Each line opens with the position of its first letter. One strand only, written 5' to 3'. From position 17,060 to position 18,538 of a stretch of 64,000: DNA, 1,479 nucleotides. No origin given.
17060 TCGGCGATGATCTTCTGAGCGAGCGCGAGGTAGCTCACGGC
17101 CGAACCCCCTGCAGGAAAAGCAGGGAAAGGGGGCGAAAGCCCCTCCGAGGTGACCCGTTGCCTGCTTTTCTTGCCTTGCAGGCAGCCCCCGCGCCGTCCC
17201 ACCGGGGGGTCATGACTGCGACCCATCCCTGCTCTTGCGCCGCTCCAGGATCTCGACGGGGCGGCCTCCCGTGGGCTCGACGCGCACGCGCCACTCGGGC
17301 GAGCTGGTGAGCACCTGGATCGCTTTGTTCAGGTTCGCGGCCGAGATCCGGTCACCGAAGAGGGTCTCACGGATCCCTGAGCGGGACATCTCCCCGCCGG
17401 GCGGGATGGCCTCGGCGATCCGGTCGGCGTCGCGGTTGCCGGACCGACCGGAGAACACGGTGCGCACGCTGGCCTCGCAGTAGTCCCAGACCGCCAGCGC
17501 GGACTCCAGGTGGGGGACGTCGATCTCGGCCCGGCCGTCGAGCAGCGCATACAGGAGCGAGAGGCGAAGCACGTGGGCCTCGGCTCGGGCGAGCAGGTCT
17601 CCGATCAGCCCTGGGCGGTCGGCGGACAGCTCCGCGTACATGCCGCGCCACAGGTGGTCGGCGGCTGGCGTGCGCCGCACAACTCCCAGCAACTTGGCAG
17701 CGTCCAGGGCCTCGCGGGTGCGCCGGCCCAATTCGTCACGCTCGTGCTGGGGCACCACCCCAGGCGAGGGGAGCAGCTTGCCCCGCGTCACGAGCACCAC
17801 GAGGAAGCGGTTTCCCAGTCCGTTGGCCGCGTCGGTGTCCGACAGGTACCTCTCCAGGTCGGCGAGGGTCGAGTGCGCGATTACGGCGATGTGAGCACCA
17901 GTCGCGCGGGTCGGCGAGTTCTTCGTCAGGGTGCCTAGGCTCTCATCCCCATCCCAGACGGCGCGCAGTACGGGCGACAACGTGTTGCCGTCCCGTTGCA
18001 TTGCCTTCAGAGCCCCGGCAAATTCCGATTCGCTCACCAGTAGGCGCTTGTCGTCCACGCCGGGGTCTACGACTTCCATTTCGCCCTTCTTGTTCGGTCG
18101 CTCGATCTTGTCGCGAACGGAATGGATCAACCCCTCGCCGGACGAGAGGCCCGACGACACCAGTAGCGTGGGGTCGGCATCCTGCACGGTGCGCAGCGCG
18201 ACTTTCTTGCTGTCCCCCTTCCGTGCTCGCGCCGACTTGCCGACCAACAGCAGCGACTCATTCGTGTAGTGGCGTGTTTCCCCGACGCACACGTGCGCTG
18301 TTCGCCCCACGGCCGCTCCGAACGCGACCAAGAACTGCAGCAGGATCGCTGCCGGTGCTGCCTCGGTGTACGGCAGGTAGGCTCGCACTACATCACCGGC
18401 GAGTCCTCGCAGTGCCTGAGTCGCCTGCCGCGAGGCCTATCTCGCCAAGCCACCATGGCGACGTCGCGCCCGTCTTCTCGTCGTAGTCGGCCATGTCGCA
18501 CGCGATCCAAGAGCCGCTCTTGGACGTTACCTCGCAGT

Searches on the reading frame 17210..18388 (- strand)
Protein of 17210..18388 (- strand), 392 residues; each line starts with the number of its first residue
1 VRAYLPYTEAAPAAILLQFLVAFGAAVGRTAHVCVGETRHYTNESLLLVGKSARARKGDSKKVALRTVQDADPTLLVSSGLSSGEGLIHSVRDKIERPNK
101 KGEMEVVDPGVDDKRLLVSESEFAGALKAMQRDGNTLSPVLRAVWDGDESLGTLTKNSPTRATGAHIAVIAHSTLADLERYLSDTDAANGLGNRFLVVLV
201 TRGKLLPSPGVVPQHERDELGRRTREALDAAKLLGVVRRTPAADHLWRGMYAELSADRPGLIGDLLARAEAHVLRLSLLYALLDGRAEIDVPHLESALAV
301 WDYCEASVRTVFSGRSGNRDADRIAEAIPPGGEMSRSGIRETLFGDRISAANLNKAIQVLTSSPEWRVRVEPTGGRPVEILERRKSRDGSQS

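Call 10: search_protein_families(library=pfam, proteins=[window:17210-18388:-], max_evalue=0.01)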
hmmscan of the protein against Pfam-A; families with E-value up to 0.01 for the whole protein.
window:17210-18388:- (392 aa): 1 family
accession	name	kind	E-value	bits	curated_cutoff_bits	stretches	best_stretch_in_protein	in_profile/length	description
PF13148.11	DUF3987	-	6.4e-13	49.1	27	1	114-313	144-363/364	Protein of unknown function (DUF3987)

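Call 13: find_related_loci(query=window:17210-18388:-, collection=genome_contigs, flank=6000)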
Query window:17210-18388:- (392 aa) in genome_contigs; peptide patterns used: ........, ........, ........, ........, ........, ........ (x = any residue, [..] = any of these).
141 stretches matched a pattern; 20 encode a relative of the query (tblastn E <= 1e-3); 20 distinct loci.
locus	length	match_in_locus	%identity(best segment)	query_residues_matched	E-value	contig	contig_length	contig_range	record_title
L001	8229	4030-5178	45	1-380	6e-92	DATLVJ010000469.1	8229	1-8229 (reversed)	MAG TPA_asm: Candidatus Limnocylindrales bacterium isolate SMAG_U13189 k141_347473, whole genome shotgun sequence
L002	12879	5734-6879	48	6-379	4e-91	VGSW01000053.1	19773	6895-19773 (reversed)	MAG: Deltaproteobacteria bacterium isolate K_DeepCast_300m_m2_211 K_DeepCast_300m_m2_211_Ga0194111_10003142, whole genom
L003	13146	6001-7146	47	6-379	8e-90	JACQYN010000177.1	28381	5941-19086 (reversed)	MAG: Deltaproteobacteria bacterium isolate NC_groundwater_1542_Pr4_S-0.65um_58_23 SR1-18-Sp65_coassembly_scaffold_252438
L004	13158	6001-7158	45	6-377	5e-87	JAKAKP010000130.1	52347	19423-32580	MAG: Deltaproteobacteria bacterium isolate WY4.bin79 NODE_700_length_52347_cov_2.274761, whole genome shotgun sequence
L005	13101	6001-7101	48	6-360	7e-87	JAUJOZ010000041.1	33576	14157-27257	MAG: Thermomicrobiales bacterium isolate YX3bin31 opera_contig_1483, whole genome shotgun sequence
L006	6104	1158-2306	46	6-377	3e-86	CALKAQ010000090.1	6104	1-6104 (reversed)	MAG TPA_asm: uncultured bacterium isolate SRR6713630_bin.27_CONCOCT_v1.1_MAG genome assembly, contig: ERZ794974.4581, wh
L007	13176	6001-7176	45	1-382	6e-86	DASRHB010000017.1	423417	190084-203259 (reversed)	MAG TPA_asm: Candidatus Acidiferrales bacterium isolate SMAG_U10073 k141_1057803, whole genome shotgun sequence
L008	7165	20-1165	47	5-379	3e-85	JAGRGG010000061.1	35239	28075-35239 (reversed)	MAG: Geminicoccaceae bacterium isolate HKST-UBA17 2009_12562, whole genome shotgun sequence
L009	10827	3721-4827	45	6-383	1e-84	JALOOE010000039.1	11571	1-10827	MAG: Anaerolineae bacterium isolate Prado095 scaffold_12657, whole genome shotgun sequence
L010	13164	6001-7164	45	2-380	3e-84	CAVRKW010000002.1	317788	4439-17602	MAG: uncultured Acidobacteriota bacterium isolate MFD05521.bin.2.149 genome assembly, contig: contig_107900, whole genom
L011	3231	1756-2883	42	6-380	1e-81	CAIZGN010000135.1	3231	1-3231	MAG: Candidatus Hydrogenedentes bacterium isolate Kiruna3_bin-1600 genome assembly, contig: bin-1600:135/740, whole geno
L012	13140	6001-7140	43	1-379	3e-80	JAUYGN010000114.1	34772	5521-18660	MAG: Solirubrobacteraceae bacterium isolate C24_concoct.bin.52 C24_k141_960071, whole genome shotgun sequence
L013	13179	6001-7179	41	1-377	2e-77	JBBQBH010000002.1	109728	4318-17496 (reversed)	MAG: Solirubrobacterales bacterium isolate Co_metawrap_1381 Cmw_1381_k141_26499597_length_109728_cov_20.9673, whole geno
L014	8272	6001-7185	41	1-379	2e-66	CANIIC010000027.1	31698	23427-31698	MAG: Bryobacterales bacterium isolate RE-9nov16-226 genome assembly, contig: RE-9nov16-C2477, whole genome shotgun seque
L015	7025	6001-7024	51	1-328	8e-62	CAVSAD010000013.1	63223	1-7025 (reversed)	MAG: uncultured Chloroflexia bacterium isolate MFD05942.bin.3.361 genome assembly, contig: contig_57613, whole genome sh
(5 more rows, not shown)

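Call 16: search_protein_families(library=phrogs, proteins=[window:17210-18388:-], max_evalue=0.01)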
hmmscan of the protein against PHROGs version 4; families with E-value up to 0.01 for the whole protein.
window:17210-18388:- (392 aa): 3 families
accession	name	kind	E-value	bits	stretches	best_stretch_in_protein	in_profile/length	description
phrog_5311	-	DNA, RNA and nucleotide metabolism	6.8e-07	28.9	1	18-310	287-596/692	helicase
phrog_14296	-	DNA, RNA and nucleotide metabolism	5.7e-06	26.6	1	22-319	29-324/417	DNA primase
phrog_3022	-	DNA, RNA and nucleotide metabolism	0.0058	16.1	1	157-326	520-702/788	DNA primase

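Call 17: search_protein_families(library=ncbifam, proteins=[window:17210-18388:-], max_evalue=0.01)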
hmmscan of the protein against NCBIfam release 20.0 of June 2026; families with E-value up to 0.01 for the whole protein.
window:17210-18388:- (392 aa): 0 families

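Call 20: search_solved_structures(query=window:17210-18388:-, max_evalue=1, show_alignments=1)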
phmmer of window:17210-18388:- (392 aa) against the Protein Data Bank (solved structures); distinct sequences matched with E-value up to 1: 0.

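Call 28: find_homologous_proteins(query=window:17210-18388:-, max_evalue=1e-10)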
Query window:17210-18388:- (392 aa): 1473 proteins with E <= 1e-10 among 8000 candidates; the best 120 are listed.
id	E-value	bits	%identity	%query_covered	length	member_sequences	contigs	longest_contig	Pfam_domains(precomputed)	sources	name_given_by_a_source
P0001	5.3e-252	853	100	100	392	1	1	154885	PF13148.12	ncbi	-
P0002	2.1e-183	628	76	98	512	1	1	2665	-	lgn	-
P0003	7.1e-180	616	75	99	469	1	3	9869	PF13148.12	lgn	-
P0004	5.1e-179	613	75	98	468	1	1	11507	-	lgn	-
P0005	9.3e-143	494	61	98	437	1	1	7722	PF13148.12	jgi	jgi:hypothetical protein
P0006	2.1e-139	483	61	97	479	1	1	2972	PF13148.12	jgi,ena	-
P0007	5.1e-136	472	61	98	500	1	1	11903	PF13148.12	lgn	-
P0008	1.2e-133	464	61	97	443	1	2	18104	PF13148.12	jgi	jgi:hypothetical protein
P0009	1.4e-129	451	57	97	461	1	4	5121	PF13148.12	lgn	-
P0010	2.6e-124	433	58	98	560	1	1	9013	PF13148.12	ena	-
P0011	3.6e-124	433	56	97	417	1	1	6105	PF13148.12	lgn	-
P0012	7.3e-123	428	57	98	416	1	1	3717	PF13148.12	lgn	-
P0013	1.7e-120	421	54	97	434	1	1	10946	PF13148.12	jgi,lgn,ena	-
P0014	3.6e-119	416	54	98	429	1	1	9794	-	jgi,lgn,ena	-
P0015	2.0e-118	414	53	98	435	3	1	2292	PF13148.12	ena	-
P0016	1.4e-117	411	53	98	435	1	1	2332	PF13148.12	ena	-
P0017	1.7e-117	411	52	99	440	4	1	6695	PF13148.12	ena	-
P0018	2.4e-117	410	55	98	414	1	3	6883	PF13148.12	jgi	jgi:hypothetical protein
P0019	3.4e-117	410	54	97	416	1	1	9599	PF13148.12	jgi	jgi:hypothetical protein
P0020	1.8e-116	407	54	98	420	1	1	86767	PF13148.12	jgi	jgi:hypothetical protein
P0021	3.6e-116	406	53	97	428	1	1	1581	PF13148.12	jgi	jgi:hypothetical protein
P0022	7.3e-116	405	52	98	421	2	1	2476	PF13148.12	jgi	jgi:Protein of unknown function (DUF3987)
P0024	1.1e-115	405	55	98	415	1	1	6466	PF13148.12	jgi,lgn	jgi:hypothetical protein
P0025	2.9e-115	403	54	98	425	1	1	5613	PF13148.12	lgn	-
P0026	1.6e-114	401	54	96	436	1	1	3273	PF13148.12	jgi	jgi:hypothetical protein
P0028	3.0e-114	400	55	96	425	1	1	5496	PF13148.12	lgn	-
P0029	5.9e-114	399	53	96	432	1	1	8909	PF13148.12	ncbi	-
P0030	1.0e-113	398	55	96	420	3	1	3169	PF13148.12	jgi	jgi:hypothetical protein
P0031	1.4e-113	398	54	98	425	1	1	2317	PF13148.12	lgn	-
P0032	1.6e-113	398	54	95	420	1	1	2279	PF13148.12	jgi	jgi:hypothetical protein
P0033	4.4e-113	396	53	96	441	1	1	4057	PF13148.12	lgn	-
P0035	6.8e-113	396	54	98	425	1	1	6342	PF13148.12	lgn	-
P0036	1.0e-111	392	52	97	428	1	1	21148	PF13148.12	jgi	jgi:hypothetical protein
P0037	1.2e-111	392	53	98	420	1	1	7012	PF13148.12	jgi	jgi:hypothetical protein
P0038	1.8e-111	391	51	100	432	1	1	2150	PF13148.12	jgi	jgi:hypothetical protein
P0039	1.9e-111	391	51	98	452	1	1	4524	PF13148.12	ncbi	-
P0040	2.0e-111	391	53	96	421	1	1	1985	PF13148.12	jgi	jgi:hypothetical protein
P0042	2.1e-110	387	52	97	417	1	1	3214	PF13148.12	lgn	-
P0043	5.7e-110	386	50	99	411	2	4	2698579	PF13148.12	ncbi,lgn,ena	-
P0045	2.6e-108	381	53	98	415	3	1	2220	PF13148.12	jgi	jgi:hypothetical protein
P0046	1.1e-106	375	51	97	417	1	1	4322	PF13148.12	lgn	-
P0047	1.5e-106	375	52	98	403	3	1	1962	PF13148.12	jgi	-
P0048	2.3e-106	374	52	98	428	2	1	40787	PF13148.12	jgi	-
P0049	4.2e-106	373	51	98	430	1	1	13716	PF13148.12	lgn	-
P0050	1.6e-105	371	50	97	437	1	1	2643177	PF13148.12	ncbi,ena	-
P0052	6.8e-105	369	54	87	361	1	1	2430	PF13148.12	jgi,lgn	-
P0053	4.6e-104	367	49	97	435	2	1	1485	PF13148.12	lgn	-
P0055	2.5e-101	358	51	95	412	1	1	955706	PF13148.12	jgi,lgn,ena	-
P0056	8.8e-100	353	50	97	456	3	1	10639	PF13148.12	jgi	jgi:Protein of unknown function (DUF3987)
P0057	2.3e-99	351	50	98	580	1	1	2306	PF13148.12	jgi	jgi:hypothetical protein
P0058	2.7e-99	351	47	98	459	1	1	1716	PF13148.12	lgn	-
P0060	8.9e-99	349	48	94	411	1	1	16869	PF13148.12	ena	-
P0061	1.5e-98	348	49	97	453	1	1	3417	PF13148.12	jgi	jgi:hypothetical protein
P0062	1.6e-98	348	50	98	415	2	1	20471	PF13148.12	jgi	jgi:hypothetical protein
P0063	1.7e-98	348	49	98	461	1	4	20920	PF13148.12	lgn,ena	-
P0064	2.1e-98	348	48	96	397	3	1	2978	PF13148.12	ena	-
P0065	4.2e-98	347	48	98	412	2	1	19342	PF13148.12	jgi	jgi:hypothetical protein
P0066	1.0e-97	346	48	98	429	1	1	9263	PF13148.12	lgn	-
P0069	8.9e-97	343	47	98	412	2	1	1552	PF13148.12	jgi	jgi:Protein of unknown function (DUF3987)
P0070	1.1e-96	342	48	98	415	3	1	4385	PF13148.12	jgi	jgi:hypothetical protein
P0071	1.2e-96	342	47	97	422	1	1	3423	PF13148.12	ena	-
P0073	5.1e-96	340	48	97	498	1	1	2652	PF13148.12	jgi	jgi:hypothetical protein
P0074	2.9e-95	338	47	99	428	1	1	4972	PF13148.12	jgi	jgi:hypothetical protein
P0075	3.1e-95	338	48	97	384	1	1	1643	PF13148.12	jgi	jgi:hypothetical protein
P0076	1.5e-94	335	46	99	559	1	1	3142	PF13148.12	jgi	jgi:hypothetical protein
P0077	1.6e-94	335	49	96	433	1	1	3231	PF13148.12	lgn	-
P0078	3.3e-94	334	48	97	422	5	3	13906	PF13148.12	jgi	jgi:hypothetical protein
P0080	4.0e-94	334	47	97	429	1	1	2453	PF13148.12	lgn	-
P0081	4.4e-94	334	47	98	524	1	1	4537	PF13148.12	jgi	jgi:uncharacterized protein DUF3987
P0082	5.1e-94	334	48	98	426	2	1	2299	PF13148.12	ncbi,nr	ncbi:MAG: YfjI family protein, partial [Chloroflexota bacterium]|nr:YfjI family protein [Chloroflexo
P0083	9.5e-94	333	48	97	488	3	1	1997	PF13148.12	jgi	jgi:hypothetical protein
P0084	1.3e-93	332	49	96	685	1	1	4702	PF13148.12,PF09250.17,PF08708.17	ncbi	-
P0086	2.2e-93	331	49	96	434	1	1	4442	PF13148.12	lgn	-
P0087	2.9e-93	331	48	97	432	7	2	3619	PF13148.12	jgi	jgi:hypothetical protein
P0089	1.0e-92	329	48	97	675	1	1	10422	PF13148.12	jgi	jgi:hypothetical protein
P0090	1.5e-92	329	48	97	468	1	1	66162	PF13148.12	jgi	jgi:hypothetical protein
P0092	3.6e-92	327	47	96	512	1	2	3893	PF13148.12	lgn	-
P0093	1.0e-91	326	45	97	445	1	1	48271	PF13148.12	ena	-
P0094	1.1e-91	326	45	97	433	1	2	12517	PF13148.12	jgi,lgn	jgi:hypothetical protein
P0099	2.5e-91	325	51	88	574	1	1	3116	PF22763.2,PF13148.12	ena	-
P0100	3.8e-91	324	47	97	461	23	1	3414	PF13148.12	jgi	jgi:hypothetical protein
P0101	3.8e-91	324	48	97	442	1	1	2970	PF13148.12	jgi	jgi:hypothetical protein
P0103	5.1e-91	324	57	74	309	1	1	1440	PF13148.12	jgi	-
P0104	5.2e-91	324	45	95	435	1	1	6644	PF13148.12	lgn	-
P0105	6.5e-91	323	47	97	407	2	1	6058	PF13148.12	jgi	jgi:hypothetical protein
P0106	1.5e-90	322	46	97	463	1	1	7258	PF13148.12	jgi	jgi:hypothetical protein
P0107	1.6e-90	322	47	97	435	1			PF13148.12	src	-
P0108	1.8e-90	322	46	94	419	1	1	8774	PF13148.12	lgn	-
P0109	1.9e-90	322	46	99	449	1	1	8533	PF13148.12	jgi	jgi:hypothetical protein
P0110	1.9e-90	322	47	97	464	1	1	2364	PF13148.12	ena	-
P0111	2.0e-90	322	48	95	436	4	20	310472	PF13148.12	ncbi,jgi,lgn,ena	jgi:hypothetical protein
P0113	2.3e-90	322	48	97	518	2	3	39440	PF13148.12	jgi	jgi:hypothetical protein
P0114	2.6e-90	321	47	95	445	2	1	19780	PF13148.12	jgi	jgi:hypothetical protein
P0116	2.9e-90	321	48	96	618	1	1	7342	PF13148.12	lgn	-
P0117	3.1e-90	321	45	97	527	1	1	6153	PF13148.12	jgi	-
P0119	3.5e-90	321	51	97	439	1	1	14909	PF13148.12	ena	-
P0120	3.5e-90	321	47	97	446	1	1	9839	PF13148.12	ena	-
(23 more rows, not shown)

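Call 29: find_encoding_contigs(protein=P0003, flank=5000, max_places=2)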
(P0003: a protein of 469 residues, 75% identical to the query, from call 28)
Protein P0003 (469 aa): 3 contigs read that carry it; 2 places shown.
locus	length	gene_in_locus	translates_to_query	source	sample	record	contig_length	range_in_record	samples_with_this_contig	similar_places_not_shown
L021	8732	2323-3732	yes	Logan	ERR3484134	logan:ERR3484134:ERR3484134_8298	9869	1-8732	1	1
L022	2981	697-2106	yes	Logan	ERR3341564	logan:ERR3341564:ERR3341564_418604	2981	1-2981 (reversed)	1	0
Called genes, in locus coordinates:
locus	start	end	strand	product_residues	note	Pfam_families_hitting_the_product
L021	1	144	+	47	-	?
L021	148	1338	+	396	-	PF13356:Arm-DNA-bind_3, PF00589:Phage_integrase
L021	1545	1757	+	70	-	PF12728:HTH_17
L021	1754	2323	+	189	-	PF01807:Zn_ribbon_DnaG (weak)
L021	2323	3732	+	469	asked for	PF13148:DUF3987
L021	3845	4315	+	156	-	-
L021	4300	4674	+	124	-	-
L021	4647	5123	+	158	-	-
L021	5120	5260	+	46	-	-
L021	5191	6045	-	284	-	PF11185:DUF2971 (faint)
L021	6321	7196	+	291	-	-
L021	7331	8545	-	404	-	-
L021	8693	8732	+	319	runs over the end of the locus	PF08867:FRG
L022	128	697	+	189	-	PF01807:Zn_ribbon_DnaG (weak)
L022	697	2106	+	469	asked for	PF13148:DUF3987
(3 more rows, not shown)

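Call 30: find_encoding_contigs(protein=P0004, flank=5000, max_places=2)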
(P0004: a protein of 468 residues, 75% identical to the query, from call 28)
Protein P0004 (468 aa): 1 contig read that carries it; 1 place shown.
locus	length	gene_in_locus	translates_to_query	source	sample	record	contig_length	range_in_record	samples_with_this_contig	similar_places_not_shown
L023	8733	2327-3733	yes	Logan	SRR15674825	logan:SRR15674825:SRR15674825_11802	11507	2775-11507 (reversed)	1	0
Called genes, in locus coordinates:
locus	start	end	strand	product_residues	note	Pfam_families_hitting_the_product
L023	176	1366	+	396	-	PF13356:Arm-DNA-bind_3, PF00589:Phage_integrase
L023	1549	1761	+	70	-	PF12728:HTH_17 (weak)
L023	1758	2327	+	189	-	-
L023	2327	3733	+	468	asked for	-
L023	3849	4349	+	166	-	-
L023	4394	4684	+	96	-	-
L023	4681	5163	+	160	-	-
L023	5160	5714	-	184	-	PF07603:Lcl_C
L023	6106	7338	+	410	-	PF13356:Arm-DNA-bind_3, PF22022:Phage_int_M, PF00589:Phage_integrase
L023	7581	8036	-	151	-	-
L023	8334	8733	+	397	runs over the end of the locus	PF22691:Thiolase_C_1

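Call 31: find_encoding_contigs(protein=P0002, flank=5000, max_places=2)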
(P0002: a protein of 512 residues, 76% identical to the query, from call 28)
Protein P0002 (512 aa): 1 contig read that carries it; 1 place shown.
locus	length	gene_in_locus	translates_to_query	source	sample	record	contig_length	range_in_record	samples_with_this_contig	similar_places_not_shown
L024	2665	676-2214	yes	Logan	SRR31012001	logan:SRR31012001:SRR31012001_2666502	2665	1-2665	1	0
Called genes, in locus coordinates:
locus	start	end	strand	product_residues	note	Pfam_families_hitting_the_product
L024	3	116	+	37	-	?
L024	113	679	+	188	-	-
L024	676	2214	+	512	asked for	-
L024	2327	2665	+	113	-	?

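Call 36: find_related_loci(query=A1, collection=metagenome_contigs, flank=3000)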
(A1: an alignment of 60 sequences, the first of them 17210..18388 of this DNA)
Query A1 (392 aa) in metagenome_contigs; peptide patterns used: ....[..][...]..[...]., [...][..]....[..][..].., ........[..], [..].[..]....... (x = any residue, [..] = any of these).
600 stretches matched a pattern (row limit reached: there are more); 485 encode a relative of the query (tblastn E <= 1e-3); the best 80 are kept; 80 distinct loci.
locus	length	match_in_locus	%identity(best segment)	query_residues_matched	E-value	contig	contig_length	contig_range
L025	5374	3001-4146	54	4-383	2e-127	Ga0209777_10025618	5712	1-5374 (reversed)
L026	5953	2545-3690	52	8-386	2e-113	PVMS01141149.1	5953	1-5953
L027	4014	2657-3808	50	3-384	2e-113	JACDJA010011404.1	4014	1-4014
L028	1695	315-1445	50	8-383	2e-116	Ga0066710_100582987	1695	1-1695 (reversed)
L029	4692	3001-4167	49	1-389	1e-104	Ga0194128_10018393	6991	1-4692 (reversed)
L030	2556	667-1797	49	1-377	1e-105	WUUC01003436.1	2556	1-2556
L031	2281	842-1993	46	1-380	5e-101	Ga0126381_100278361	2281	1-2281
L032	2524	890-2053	46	1-380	1e-98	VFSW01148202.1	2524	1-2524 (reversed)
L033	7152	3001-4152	46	1-380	1e-94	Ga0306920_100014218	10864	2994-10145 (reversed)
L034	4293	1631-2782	45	1-380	2e-95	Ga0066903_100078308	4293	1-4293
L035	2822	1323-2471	46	6-379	4e-97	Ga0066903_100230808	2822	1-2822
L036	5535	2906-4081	47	1-380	1e-92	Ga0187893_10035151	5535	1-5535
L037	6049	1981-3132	46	1-380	6e-93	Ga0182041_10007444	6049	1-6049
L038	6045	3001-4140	46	2-379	1e-92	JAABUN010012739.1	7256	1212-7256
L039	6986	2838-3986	46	4-379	1e-92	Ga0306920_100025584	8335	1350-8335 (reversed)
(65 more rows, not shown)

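Call 40: predict_structure(alignment_id=A1)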
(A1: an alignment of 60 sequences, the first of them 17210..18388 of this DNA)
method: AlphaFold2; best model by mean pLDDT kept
length: 392 residues; sequences in the alignment: 60
mean_pLDDT: 93.6   pTM: 0.90
mean pLDDT of the five models: 93.6, 92.2, 92.1, 91.1, 90.9
residues with pLDDT >= 90: 339; 70-90: 43; 50-70: 6; < 50: 4
segments of 3 or more residues with pLDDT < 50: 389-392
pLDDT, mean of each block of 10 residues (from residue 1): 93 97 98 97 98 80 95 97 94 95 96 98 93 91 96 80 97 93 80 96 92 96 98 98 98 94 94 99 98 99 97 88 95 97 96 94 93 94 76 38
secondary structure, 60 per line:
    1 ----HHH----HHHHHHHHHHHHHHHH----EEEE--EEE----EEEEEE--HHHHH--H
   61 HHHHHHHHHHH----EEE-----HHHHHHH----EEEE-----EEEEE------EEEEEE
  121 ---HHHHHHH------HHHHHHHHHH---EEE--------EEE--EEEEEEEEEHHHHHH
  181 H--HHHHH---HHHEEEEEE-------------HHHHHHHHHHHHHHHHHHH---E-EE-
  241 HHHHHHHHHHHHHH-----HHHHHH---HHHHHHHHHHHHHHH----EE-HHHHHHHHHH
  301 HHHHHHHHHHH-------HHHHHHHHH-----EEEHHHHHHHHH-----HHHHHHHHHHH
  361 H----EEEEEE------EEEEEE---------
elements in order: H12-27 E32-35 E38-40 E45-50 H53-57 H60-71 E76-78 H84-90 E95-98 E104-108 E115-120 H124-130 H137-146 E150-152 E161-163 E166-174 H175-181 H184-188 E195-200 H214-232 H241-254 H260-265 H269-283 H291-311 H319-327 E333-335 H336-344 H350-361 E366-371 E378-383

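Call 43: fold_search(model_id=the predicted structure, library=pdb)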
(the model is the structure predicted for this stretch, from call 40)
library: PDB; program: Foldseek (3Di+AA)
matches with E <= 10: 996; with E <= 0.001: 366
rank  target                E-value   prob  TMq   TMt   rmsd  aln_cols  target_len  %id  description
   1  9e2x_5                1.9e-10  1.00  0.45  0.30  11.6       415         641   13  Cryo-EM structure of yeast CMG helicase stalled at G4-containing DNA template, state 2 (released 2025-03-19)
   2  8xgc_5                5.3e-10  1.00  0.44  0.27  12.5       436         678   15  Structure of yeast replisome associated with FACT and histone hexamer, Composite map (released 2024-02-14)
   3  8kg6_5                8.2e-10  1.00  0.45  0.29  11.9       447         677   14  Yeast replisome in state I (released 2023-12-06)
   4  6mii_B                1.5e-09  1.00  0.43  0.31   6.9       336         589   16  Crystal structure of minichromosome maintenance protein MCM/DNA complex (released 2019-07-24)
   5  7pmk_5                1.6e-09  1.00  0.44  0.28  12.2       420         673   14  S. cerevisiae replisome-SCF(Dia2) complex bound to double-stranded DNA (conformation I) (released 2021-11-10)
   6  7pmn_5                2.1e-09  1.00  0.45  0.29  12.5       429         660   14  S. cerevisiae replisome-SCF(Dia2) complex bound to double-stranded DNA (conformation II) (released 2021-11-10)
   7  9gjp_5                2.2e-09  1.00  0.47  0.31  12.4       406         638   14  OCCM maturation intermediate stalled with an Arginine Finger mutation in Mcm5: Conformer 2 (released 2025-03-05)
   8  8eag_F                2.6e-09  1.00  0.42  0.35   7.2       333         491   17  SsoMCM hexamer bound to Mg/ADP-BeFx and 12-mer oligo-dT. Class 2 (released 2022-12-14)
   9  7qhs_5                3.4e-09  1.00  0.45  0.28  12.8       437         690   14  S. cerevisiae CMGE nucleating origin DNA melting (released 2022-06-15)
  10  6mii_E                4.0e-09  1.00  0.45  0.32   7.0       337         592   16  Crystal structure of minichromosome maintenance protein MCM/DNA complex (released 2019-07-24)
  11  6skl_4                5.9e-09  1.00  0.44  0.29   9.9       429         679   13  Cryo-EM structure of the CMG Fork Protection Complex at a replication fork - Conformation 1 (released 2020-05-06)
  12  9bcx_5                7.8e-09  1.00  0.44  0.29  13.8       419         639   13  Cryo-EM structure of the S. cerevisiae ORC-Cdc6-Mcm2-7-DNA complex with a fully closed Mcm2-Mcm5 DNA entry gate (released 2025-01-01)
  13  8s0a_5                1.3e-08  1.00  0.40  0.26  11.9       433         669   14  H. sapiens MCM2-7 hexamer bound to double stranded DNA (released 2024-10-02)
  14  8p62_5                1.6e-08  1.00  0.45  0.28  11.4       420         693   12  S. cerevisiae ssDNA-sCMGE after DNA replication initiation (released 2024-05-29)
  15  8s09_5                1.6e-08  1.00  0.41  0.26  13.2       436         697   13  H. sapiens MCM2-7 double hexamer bound to double stranded DNA (released 2024-10-02)
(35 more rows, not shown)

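Call 64: find_encoding_contigs(protein=P0001, flank=8000, max_places=2)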
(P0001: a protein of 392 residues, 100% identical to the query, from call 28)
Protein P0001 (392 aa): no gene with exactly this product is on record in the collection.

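Call 75: search_dna_similar(query=window:17210-18388:-, collection=plasmids, mode=protein, max_evalue=1e-10, max_rows=30)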
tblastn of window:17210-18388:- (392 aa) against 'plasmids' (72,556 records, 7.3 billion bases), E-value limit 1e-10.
Records with a match: 1; places in all: 1; records where one place covers at least 80% of the query: 0.
Best place of each record, by identity: <60% 1.
By first word of the organism name: Nonomuraea 1.
By predicted mobility (MOB-suite, as given by PLSDB): non-mobilizable 1.
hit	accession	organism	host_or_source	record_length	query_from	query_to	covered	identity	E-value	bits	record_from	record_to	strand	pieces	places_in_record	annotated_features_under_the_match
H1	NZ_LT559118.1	Nonomuraea gerenzanensis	-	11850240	6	312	78%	26.0%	2e-14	82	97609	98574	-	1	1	none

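Call 76: search_dna_similar(query=window:17210-18388:-, collection=phages, mode=protein, max_evalue=1e-10, max_rows=30)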
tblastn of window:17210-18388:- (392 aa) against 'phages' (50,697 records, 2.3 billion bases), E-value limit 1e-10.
No match.
